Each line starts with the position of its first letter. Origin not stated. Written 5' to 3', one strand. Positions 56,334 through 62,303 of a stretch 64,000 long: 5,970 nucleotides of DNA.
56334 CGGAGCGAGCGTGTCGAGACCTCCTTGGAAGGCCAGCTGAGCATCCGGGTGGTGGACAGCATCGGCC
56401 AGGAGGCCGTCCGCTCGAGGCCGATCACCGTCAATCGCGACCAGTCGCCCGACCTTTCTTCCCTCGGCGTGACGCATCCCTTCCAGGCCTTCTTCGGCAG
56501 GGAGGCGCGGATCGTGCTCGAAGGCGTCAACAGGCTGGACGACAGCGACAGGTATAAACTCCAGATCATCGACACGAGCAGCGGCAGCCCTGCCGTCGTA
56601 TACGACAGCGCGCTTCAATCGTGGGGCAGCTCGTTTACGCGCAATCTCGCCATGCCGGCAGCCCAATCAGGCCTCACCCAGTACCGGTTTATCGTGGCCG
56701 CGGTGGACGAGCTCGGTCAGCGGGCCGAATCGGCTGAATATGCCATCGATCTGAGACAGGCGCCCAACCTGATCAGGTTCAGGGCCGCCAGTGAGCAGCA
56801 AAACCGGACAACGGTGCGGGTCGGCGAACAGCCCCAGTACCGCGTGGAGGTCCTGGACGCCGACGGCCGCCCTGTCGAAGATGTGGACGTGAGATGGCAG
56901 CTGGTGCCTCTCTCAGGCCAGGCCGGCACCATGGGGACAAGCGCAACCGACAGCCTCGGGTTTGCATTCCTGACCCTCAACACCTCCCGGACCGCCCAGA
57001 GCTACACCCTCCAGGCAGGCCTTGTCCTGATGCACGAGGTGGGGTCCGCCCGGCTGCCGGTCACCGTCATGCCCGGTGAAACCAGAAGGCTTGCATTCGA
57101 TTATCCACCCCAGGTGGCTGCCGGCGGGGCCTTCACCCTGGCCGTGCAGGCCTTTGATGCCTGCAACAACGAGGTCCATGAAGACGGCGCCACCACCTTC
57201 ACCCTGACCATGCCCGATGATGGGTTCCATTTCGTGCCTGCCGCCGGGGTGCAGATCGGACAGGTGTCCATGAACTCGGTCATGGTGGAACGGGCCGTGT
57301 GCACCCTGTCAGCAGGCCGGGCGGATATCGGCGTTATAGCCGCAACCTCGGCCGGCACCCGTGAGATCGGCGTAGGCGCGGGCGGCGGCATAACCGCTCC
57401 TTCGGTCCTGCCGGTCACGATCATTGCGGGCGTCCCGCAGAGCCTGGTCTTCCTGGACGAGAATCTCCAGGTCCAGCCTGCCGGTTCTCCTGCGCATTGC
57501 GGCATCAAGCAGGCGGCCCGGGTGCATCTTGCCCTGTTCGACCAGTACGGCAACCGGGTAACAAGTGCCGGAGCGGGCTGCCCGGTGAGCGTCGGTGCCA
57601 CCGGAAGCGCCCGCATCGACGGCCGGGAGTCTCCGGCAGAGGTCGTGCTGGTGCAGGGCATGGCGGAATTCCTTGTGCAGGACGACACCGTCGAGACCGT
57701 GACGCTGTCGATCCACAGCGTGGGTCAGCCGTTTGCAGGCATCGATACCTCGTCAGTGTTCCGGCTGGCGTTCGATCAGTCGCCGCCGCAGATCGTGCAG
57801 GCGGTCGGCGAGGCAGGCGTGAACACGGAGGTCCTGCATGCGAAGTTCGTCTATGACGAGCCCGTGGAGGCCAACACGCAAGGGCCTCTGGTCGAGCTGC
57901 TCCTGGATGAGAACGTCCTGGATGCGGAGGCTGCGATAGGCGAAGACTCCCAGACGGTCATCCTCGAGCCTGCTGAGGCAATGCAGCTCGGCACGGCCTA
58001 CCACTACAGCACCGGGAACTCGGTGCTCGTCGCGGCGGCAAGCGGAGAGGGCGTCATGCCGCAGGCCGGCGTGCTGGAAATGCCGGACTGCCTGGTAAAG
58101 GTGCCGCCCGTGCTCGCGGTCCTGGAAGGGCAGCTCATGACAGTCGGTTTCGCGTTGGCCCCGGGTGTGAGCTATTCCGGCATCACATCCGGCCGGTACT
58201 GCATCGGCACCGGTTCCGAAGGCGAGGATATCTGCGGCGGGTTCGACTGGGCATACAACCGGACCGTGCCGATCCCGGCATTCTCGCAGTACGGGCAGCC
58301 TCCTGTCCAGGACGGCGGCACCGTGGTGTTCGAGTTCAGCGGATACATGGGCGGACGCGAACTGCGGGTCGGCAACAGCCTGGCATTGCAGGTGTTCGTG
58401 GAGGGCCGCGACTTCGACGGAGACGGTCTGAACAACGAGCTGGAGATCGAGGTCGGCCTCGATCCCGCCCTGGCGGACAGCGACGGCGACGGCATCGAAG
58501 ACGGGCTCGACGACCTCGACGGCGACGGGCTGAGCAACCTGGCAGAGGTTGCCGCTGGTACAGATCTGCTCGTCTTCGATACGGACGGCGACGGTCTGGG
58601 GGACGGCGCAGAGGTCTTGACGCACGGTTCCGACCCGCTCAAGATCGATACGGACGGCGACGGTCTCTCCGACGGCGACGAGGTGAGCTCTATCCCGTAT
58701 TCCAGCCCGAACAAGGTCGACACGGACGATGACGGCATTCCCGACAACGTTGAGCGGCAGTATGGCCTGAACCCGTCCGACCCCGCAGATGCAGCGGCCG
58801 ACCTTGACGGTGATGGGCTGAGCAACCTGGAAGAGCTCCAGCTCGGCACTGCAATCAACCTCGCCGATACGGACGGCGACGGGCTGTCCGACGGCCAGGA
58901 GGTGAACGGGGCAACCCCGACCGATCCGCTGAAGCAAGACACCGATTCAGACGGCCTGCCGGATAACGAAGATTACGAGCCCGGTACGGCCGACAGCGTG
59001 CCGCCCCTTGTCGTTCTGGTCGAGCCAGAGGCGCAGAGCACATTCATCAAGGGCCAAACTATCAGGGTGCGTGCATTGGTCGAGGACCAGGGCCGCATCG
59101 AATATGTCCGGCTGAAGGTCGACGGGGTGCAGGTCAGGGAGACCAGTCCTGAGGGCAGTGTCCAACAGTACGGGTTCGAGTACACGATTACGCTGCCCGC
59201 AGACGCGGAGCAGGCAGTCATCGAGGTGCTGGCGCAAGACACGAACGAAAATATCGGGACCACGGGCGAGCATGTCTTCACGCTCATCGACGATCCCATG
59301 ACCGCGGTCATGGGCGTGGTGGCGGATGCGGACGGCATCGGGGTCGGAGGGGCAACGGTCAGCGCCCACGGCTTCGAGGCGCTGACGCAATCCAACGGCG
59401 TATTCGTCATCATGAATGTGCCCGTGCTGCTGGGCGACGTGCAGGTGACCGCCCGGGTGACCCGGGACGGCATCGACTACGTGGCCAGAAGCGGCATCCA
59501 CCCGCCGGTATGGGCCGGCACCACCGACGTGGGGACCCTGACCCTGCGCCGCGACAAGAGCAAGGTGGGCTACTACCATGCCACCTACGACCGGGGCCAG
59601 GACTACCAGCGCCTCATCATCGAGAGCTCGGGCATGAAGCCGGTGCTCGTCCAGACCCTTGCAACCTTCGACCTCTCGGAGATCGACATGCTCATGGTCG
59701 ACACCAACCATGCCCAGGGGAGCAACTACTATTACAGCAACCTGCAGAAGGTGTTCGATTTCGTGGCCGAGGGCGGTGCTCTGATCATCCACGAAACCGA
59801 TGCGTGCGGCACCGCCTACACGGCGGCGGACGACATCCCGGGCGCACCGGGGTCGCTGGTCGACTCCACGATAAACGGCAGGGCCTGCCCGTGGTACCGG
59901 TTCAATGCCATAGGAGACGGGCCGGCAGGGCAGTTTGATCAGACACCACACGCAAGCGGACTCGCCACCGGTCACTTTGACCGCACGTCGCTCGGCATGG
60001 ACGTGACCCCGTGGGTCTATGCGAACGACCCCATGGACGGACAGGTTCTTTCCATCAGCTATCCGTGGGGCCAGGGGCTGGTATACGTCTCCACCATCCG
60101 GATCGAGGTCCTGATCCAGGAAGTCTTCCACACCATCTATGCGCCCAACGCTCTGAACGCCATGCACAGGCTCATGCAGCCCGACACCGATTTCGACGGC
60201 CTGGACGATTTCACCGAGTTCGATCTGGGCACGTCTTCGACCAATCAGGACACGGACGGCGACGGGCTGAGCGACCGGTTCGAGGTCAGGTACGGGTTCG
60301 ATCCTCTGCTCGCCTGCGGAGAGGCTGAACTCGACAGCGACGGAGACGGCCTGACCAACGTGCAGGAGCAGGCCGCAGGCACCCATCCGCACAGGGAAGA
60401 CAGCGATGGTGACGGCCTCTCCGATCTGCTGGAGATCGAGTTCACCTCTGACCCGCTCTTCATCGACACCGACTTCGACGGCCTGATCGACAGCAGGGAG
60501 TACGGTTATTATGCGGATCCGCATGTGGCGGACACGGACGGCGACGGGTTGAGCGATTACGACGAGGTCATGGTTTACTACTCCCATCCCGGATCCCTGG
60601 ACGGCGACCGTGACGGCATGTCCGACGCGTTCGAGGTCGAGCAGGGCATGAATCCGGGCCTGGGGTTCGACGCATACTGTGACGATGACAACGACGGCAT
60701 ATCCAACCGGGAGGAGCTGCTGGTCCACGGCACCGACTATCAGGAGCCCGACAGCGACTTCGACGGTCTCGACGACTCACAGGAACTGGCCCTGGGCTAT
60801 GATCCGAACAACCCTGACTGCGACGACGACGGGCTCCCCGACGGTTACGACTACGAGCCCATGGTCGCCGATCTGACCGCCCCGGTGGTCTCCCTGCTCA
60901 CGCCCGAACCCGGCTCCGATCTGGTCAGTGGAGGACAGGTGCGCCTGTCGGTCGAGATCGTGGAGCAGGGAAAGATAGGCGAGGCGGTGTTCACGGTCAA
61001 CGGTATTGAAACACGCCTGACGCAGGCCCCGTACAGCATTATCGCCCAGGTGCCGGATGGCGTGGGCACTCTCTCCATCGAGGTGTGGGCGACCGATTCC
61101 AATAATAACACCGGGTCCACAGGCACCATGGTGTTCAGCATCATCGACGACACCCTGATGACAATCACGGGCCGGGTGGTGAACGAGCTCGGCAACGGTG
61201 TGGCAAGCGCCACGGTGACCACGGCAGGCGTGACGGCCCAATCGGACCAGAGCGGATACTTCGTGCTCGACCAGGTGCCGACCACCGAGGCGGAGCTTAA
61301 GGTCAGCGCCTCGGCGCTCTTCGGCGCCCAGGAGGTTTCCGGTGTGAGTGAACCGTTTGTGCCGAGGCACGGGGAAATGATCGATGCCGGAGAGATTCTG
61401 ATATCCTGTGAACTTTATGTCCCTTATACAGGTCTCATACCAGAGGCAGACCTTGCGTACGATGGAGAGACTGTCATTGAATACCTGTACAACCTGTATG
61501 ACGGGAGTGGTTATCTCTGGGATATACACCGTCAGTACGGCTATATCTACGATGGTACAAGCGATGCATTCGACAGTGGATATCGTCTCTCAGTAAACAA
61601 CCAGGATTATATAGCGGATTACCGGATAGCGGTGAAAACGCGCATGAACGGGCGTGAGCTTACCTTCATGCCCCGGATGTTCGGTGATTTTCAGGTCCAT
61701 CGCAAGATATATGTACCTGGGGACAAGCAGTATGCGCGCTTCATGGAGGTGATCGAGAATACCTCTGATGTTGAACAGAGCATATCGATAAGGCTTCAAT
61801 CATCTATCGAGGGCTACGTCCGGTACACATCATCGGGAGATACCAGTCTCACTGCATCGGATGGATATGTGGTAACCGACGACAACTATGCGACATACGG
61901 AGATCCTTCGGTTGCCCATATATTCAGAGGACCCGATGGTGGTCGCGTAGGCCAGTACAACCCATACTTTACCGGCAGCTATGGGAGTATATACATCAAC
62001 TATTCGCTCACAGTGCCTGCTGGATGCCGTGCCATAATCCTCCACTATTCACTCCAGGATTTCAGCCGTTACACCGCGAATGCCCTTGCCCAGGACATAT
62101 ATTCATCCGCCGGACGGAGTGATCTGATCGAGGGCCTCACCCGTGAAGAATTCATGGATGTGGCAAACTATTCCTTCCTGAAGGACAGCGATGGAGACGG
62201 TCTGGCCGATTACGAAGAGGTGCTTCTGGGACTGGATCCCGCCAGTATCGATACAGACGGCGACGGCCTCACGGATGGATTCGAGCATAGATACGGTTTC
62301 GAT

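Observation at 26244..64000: Single giant ORF (>37.7 kb, >12,585 codons in view) missing from the ORF track; open to the window edge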

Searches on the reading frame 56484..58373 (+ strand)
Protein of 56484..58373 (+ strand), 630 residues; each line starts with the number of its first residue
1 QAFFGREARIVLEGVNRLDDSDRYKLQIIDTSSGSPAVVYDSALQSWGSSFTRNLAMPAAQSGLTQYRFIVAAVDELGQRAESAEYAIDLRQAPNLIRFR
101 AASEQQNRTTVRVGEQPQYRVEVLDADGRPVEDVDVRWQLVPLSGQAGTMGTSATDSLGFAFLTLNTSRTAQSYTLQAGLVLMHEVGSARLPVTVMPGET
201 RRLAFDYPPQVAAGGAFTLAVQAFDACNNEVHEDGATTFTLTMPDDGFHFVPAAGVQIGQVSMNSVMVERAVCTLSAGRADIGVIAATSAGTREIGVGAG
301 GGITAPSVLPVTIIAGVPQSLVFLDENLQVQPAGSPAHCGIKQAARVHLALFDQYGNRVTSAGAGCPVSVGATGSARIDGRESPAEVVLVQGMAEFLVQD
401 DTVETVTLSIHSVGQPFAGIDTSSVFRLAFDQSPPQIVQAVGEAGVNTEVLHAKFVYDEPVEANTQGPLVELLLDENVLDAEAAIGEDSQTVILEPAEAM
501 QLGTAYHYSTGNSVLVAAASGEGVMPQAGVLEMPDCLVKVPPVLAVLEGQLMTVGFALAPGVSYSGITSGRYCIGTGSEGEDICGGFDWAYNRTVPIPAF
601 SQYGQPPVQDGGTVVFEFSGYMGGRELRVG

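Call 11: search_protein_families(library=pfam, proteins=[window:56484-58373:+], max_evalue=0.01)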
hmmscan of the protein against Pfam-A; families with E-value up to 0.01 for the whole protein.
window:56484-58373:+ (630 aa): 3 families
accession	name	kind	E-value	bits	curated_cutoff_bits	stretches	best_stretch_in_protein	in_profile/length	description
PF02369.22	Big_1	-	4.3e-06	27.2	34.9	1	118-178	20-78/93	Bacterial Ig-like domain (group 1)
PF17789.7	MG4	-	7.6e-05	23.3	24.7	1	120-178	19-73/95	Macroglobulin domain MG4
PF09134.16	Invasin_D3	-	0.0026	18.6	33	0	120-179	25-81/98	Invasin, domain 3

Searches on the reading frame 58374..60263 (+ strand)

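Call 11: search_protein_families(library=pfam, proteins=[window:58374-60263:+], max_evalue=0.01)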
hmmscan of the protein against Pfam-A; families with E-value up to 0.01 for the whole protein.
window:58374-60263:+ (630 aa): 4 families
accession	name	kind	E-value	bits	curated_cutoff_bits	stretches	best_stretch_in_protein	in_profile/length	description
PF18884.5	TSP3_bac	-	7.4e-21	74.1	25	5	69-90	1-21/22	Bacterial TSP3 repeat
PF17957.7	Big_7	-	2.4e-06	28.5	24.1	1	211-281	1-66/70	Bacterial Ig domain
PF13620.12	CarboxypepD_reg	-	0.00025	21.8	32.3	1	312-361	2-55/82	Carboxypeptidase regulatory-like domain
PF13578.12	Methyltransf_24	-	0.0017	19.7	26.3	1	426-474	58-104/105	Methyltransferase domain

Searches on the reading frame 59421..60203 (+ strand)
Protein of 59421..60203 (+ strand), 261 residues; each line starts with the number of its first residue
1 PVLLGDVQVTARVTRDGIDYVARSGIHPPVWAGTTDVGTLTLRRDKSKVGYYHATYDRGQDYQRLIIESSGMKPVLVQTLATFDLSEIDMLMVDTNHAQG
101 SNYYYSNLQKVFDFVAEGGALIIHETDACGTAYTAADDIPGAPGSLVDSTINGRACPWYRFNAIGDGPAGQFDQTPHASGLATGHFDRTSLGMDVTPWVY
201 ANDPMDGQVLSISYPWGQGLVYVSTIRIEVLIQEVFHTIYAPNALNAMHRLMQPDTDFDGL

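Call 89: predict_structure(alignment_id=A2)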
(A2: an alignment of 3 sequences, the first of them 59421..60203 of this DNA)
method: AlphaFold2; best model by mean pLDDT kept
length: 261 residues; sequences in the alignment: 3
mean_pLDDT: 55.5   pTM: 0.60
mean pLDDT of the five models: 55.5, 48.6, 47.3, 42.6, 41.7
residues with pLDDT >= 90: 0; 70-90: 60; 50-70: 99; < 50: 102
segments of 3 or more residues with pLDDT < 50: 1-4, 98-101, 126-137, 143-209, 227-231, 256-261
pLDDT, mean of each block of 10 residues (from residue 1): 56 65 64 60 69 60 69 80 86 61 67 81 58 46 38 34 28 34 30 38 38 64 54 53 64 48 32
secondary structure, 60 per line:
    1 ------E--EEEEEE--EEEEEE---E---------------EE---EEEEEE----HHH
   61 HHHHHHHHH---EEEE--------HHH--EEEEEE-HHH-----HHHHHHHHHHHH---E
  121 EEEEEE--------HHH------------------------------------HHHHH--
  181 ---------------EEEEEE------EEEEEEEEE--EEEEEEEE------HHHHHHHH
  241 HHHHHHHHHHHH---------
elements in order: E10-15 E18-23 E48-53 H58-69 E73-76 E90-95 H105-116 E120-126 H174-178 E196-201 E208-216 E219-226 H233-252

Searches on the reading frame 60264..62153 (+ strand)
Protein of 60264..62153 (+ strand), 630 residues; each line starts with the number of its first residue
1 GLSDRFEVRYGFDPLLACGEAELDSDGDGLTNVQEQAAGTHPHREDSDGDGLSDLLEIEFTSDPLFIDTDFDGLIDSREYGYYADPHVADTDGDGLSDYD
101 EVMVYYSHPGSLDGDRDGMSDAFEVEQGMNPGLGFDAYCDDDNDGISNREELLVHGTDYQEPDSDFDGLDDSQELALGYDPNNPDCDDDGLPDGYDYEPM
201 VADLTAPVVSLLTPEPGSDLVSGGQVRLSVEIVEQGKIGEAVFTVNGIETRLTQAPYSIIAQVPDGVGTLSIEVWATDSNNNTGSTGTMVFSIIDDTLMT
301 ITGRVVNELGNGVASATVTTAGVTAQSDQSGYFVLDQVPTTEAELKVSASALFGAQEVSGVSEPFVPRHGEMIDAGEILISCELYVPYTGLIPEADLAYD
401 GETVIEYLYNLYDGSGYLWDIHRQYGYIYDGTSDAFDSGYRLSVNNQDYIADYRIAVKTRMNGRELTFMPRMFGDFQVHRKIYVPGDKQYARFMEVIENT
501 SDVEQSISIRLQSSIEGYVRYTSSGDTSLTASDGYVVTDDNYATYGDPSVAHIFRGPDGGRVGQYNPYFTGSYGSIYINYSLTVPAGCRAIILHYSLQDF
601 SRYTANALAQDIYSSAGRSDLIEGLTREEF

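Call 11: search_protein_families(library=pfam, proteins=[window:60264-62153:+], max_evalue=0.01)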
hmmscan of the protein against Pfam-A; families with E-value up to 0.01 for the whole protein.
window:60264-62153:+ (630 aa): 4 families
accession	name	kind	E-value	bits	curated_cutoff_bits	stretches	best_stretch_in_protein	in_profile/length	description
PF18884.5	TSP3_bac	-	6e-19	68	25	3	140-158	1-18/22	Bacterial TSP3 repeat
PF13620.12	CarboxypepD_reg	-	3.6e-07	30.9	32.3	1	300-350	1-57/82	Carboxypeptidase regulatory-like domain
PF17957.7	Big_7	-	0.00022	22.2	24.1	1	207-272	1-68/70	Bacterial Ig domain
PF13715.12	CarbopepD_reg_2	-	0.0009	19.7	32.2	1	301-349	1-52/88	CarboxypepD_reg-like domain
